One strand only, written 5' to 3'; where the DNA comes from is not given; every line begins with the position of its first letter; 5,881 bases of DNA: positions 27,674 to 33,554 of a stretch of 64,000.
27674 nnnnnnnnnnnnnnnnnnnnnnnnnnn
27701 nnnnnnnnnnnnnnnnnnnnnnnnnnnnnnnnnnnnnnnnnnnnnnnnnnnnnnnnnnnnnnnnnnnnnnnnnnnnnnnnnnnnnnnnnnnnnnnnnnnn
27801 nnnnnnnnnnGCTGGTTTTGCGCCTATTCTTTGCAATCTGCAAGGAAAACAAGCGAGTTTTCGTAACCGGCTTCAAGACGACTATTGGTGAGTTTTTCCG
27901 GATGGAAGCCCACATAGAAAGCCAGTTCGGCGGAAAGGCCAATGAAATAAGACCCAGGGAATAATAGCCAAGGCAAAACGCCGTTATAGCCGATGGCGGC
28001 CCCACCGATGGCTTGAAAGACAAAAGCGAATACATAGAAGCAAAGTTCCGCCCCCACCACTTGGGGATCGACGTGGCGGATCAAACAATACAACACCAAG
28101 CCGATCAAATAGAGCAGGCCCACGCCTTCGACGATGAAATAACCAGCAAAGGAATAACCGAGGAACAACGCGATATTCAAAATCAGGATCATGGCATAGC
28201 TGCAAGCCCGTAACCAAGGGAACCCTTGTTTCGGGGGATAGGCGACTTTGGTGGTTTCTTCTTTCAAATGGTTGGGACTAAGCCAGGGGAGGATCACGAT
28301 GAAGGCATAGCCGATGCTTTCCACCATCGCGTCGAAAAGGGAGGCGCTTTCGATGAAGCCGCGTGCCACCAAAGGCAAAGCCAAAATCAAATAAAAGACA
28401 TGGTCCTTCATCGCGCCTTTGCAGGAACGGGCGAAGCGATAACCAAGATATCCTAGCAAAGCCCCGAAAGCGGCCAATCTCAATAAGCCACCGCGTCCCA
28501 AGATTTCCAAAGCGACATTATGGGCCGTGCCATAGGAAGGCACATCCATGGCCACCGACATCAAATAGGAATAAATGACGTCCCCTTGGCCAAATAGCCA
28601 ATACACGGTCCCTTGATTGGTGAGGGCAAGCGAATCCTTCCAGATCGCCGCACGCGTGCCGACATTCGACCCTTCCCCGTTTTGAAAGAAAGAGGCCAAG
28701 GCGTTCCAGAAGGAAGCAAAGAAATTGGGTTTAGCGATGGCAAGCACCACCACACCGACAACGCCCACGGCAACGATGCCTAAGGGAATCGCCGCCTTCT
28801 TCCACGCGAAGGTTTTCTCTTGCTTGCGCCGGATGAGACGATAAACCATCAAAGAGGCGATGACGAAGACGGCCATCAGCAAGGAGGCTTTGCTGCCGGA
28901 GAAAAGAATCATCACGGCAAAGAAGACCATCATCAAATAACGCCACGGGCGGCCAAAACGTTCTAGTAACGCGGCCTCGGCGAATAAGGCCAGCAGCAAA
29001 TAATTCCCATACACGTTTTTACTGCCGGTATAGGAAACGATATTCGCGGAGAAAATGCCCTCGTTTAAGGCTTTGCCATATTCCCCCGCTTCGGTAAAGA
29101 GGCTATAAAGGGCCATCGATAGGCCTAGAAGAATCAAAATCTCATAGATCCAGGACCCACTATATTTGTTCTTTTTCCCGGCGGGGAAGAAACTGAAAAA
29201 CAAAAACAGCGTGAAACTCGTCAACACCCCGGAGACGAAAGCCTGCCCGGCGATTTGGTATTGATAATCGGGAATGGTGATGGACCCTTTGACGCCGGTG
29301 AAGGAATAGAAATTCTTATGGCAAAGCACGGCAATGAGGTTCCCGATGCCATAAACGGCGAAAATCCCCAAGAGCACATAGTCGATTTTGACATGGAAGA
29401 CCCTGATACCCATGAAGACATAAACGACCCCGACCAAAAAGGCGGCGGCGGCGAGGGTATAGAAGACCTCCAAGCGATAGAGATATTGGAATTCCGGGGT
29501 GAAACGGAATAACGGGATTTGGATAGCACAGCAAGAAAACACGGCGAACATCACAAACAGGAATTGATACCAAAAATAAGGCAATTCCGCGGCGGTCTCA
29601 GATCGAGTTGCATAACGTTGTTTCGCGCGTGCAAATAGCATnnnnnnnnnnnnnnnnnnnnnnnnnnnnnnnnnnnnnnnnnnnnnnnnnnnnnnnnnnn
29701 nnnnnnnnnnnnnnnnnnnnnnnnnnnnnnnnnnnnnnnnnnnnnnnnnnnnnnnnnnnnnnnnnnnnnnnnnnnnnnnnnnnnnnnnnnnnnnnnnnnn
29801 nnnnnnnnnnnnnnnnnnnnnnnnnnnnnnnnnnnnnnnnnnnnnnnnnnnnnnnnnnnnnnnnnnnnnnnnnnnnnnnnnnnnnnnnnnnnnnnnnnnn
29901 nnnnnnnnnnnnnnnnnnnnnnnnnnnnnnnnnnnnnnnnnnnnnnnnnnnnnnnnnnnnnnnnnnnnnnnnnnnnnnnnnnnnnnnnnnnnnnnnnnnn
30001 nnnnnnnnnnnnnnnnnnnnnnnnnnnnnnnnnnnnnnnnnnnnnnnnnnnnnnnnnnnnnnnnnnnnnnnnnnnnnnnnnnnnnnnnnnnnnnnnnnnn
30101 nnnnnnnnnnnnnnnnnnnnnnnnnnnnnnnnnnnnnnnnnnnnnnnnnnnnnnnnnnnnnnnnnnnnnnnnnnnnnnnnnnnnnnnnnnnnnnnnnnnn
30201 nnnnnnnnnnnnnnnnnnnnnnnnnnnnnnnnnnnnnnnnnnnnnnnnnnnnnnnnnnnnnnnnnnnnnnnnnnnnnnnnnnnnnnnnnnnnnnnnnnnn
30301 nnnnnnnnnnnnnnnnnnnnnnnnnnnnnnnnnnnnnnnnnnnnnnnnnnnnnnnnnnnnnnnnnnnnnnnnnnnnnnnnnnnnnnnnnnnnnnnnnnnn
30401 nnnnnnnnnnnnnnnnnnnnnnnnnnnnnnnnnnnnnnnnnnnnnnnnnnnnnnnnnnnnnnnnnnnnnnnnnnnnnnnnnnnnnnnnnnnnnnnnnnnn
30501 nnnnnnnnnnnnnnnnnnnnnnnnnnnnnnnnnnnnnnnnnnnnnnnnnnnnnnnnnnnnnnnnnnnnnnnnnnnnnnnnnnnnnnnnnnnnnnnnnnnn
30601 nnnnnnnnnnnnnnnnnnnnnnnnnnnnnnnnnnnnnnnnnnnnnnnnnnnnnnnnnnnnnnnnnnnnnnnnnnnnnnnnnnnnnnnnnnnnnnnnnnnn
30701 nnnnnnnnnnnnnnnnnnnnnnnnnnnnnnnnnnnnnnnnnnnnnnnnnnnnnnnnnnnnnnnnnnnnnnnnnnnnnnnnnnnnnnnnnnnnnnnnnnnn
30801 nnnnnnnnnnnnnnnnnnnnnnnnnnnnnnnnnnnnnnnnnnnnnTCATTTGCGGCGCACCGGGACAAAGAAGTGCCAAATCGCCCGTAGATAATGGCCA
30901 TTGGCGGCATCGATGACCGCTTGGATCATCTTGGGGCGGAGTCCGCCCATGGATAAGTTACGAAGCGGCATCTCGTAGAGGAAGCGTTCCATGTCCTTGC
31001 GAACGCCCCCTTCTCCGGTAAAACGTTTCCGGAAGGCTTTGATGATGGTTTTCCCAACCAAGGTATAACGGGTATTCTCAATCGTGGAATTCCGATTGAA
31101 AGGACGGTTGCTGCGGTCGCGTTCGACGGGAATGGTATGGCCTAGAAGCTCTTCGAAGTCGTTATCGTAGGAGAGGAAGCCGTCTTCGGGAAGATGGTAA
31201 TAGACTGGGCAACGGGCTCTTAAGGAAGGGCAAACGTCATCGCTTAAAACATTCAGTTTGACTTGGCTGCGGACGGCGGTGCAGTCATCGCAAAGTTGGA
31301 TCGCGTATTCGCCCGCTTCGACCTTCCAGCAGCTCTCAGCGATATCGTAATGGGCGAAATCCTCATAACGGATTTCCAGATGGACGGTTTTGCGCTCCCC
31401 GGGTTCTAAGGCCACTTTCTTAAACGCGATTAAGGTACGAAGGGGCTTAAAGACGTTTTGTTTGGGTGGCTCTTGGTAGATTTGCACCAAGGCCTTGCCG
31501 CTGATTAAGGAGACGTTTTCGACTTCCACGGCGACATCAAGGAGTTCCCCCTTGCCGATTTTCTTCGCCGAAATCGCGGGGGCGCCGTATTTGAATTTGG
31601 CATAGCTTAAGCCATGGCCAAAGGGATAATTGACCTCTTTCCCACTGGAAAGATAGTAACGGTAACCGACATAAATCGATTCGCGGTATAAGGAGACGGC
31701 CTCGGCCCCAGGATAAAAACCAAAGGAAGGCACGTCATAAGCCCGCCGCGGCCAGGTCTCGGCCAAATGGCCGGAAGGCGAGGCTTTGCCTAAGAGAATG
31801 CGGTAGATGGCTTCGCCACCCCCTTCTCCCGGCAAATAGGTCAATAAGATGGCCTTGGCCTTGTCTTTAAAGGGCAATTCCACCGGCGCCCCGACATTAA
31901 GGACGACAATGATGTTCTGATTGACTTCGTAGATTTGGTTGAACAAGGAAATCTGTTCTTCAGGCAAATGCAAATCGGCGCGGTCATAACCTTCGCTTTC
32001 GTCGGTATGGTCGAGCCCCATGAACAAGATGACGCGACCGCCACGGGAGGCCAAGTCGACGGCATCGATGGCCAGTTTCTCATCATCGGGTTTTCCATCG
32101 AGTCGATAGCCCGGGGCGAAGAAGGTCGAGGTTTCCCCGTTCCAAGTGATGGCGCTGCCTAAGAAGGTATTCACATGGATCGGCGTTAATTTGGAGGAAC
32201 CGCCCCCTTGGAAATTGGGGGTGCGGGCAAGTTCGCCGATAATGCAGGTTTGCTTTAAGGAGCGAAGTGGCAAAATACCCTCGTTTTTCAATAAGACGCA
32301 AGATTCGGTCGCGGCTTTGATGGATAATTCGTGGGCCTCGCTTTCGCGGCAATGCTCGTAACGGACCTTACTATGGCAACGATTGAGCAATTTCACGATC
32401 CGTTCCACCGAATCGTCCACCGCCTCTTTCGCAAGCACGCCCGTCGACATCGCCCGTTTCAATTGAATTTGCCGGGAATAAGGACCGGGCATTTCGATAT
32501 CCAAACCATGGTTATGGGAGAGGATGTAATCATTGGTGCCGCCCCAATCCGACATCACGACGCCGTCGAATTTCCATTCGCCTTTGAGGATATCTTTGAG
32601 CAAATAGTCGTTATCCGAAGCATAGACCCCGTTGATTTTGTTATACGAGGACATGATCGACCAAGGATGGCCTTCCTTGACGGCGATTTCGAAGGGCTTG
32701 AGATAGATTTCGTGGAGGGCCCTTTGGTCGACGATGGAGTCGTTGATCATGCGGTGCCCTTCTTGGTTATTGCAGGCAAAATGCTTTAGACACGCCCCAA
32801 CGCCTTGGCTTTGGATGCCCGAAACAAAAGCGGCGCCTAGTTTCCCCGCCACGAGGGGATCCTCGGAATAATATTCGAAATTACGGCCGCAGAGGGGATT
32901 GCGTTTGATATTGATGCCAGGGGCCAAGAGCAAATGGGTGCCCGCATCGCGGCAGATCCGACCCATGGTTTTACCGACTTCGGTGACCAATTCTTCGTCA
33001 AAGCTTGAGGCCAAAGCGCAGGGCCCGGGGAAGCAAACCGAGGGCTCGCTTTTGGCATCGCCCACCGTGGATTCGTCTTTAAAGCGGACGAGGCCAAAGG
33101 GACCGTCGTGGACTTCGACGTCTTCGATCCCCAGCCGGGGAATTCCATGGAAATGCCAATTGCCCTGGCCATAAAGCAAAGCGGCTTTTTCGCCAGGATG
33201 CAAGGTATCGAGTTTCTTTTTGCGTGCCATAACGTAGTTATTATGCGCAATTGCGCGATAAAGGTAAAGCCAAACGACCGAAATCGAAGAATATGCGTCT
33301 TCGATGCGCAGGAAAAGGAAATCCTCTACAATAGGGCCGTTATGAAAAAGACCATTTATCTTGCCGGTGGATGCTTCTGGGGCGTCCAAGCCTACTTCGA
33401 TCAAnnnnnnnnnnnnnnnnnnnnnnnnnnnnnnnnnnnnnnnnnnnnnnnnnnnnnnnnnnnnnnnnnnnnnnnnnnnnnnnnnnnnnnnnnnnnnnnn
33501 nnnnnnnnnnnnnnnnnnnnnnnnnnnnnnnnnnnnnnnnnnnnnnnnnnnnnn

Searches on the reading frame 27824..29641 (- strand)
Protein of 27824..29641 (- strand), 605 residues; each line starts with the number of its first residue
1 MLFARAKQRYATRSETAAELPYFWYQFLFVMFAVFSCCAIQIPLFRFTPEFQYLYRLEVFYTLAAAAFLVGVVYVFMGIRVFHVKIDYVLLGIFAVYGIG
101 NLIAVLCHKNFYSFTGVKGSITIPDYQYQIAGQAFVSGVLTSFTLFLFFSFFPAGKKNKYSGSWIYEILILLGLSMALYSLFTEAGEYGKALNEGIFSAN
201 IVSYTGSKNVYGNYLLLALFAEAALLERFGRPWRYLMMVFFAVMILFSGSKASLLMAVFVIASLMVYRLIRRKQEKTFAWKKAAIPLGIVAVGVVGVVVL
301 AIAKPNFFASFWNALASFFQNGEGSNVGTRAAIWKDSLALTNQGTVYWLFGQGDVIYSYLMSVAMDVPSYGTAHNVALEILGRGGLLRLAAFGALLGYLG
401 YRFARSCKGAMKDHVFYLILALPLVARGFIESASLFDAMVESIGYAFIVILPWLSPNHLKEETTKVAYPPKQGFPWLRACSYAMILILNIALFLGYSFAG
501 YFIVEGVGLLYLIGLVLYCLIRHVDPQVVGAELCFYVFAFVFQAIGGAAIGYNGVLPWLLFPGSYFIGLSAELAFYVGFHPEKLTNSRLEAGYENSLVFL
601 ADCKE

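Call 83: search_protein_families(library=pfam, proteins=[window:27824-29641:-], max_evalue=0.0001)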
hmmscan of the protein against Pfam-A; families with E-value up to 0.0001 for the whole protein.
window:27824-29641:- (605 aa): 1 family
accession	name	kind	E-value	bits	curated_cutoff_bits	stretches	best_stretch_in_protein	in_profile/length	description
PF04932.20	Wzy_C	-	7.3e-12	45.7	31.7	1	236-392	1-148/149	O-Antigen ligase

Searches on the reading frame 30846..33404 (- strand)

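Call 83: search_protein_families(library=pfam, proteins=[window:30846-33404:-], max_evalue=0.0001)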
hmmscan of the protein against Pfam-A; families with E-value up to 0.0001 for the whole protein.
window:30846-33404:- (852 aa): 3 families
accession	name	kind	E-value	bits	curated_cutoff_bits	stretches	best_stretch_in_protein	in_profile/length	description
PF01915.27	Glyco_hydro_3_C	-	3.8e-42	145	31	1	370-601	2-200/200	Glycosyl hydrolase family 3 C-terminal domain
PF00933.27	Glyco_hydro_3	-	4.9e-38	131.8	27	1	123-339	83-316/316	Glycosyl hydrolase family 3 N terminal domain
PF14310.12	Fn3-like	-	1.6e-17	63.8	25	1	639-704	2-67/71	Fibronectin type III-like domain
